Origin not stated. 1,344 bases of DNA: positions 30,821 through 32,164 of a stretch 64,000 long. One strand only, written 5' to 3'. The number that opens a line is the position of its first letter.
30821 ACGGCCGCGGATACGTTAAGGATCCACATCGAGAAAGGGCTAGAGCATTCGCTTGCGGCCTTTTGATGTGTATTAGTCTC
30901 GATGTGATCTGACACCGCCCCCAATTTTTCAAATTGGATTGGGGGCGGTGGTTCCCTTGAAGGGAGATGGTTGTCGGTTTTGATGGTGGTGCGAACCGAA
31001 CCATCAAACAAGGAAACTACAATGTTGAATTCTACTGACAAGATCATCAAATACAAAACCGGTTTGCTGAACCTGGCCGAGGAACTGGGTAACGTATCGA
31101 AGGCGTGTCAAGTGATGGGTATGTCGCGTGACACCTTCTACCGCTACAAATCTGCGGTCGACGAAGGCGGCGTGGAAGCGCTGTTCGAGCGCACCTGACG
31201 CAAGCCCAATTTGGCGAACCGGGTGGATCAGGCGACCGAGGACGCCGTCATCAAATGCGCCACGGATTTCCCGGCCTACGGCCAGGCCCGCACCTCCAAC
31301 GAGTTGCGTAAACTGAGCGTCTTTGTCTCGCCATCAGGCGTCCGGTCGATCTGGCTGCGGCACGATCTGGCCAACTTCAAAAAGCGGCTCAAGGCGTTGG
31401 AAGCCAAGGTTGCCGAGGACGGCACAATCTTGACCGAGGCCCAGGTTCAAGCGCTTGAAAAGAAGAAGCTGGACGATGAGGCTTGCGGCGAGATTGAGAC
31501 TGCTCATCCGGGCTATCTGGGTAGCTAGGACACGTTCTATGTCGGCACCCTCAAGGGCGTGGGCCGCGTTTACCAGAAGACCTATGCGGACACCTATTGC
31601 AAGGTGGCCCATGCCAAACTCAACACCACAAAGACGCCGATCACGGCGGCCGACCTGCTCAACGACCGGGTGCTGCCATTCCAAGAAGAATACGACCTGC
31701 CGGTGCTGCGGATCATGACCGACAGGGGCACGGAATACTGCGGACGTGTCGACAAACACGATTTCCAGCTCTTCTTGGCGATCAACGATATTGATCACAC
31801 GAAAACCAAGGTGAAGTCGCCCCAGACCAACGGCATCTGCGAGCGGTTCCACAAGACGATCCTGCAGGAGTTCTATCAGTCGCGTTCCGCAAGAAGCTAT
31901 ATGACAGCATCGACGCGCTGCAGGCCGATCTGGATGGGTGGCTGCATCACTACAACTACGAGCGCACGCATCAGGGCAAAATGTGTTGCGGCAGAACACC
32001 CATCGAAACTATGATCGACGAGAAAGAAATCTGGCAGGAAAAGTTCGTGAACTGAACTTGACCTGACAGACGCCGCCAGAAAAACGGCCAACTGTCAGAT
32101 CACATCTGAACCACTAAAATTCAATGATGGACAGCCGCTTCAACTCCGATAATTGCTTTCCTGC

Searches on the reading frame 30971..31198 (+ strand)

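Call 76: search_protein_families(library=pfam, proteins=[window:30971-31198:+], max_evalue=0.001)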
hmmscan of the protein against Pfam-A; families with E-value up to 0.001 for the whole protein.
window:30971-31198:+ (75 aa): 3 families
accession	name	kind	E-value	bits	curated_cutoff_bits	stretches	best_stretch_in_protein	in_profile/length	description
PF13551.12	HTH_29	-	6.9e-14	52.1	28.1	1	29-74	2-47/64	Winged helix-turn helix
PF13518.12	HTH_28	-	8.8e-06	26.2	25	1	33-71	6-44/52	Helix-turn-helix domain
PF13384.12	HTH_23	-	2e-05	24.7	24.6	1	34-71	12-49/50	Homeodomain-like domain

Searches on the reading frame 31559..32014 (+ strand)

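Call 76: search_protein_families(library=pfam, proteins=[window:31559-32014:+], max_evalue=0.001)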
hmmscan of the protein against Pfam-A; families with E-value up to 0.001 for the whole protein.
window:31559-32014:+ (151 aa): 1 family
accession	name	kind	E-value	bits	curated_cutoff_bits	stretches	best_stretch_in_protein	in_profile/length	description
PF13683.12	rve_3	-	7.6e-06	26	26.5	1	77-117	2-42/67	Integrase core domain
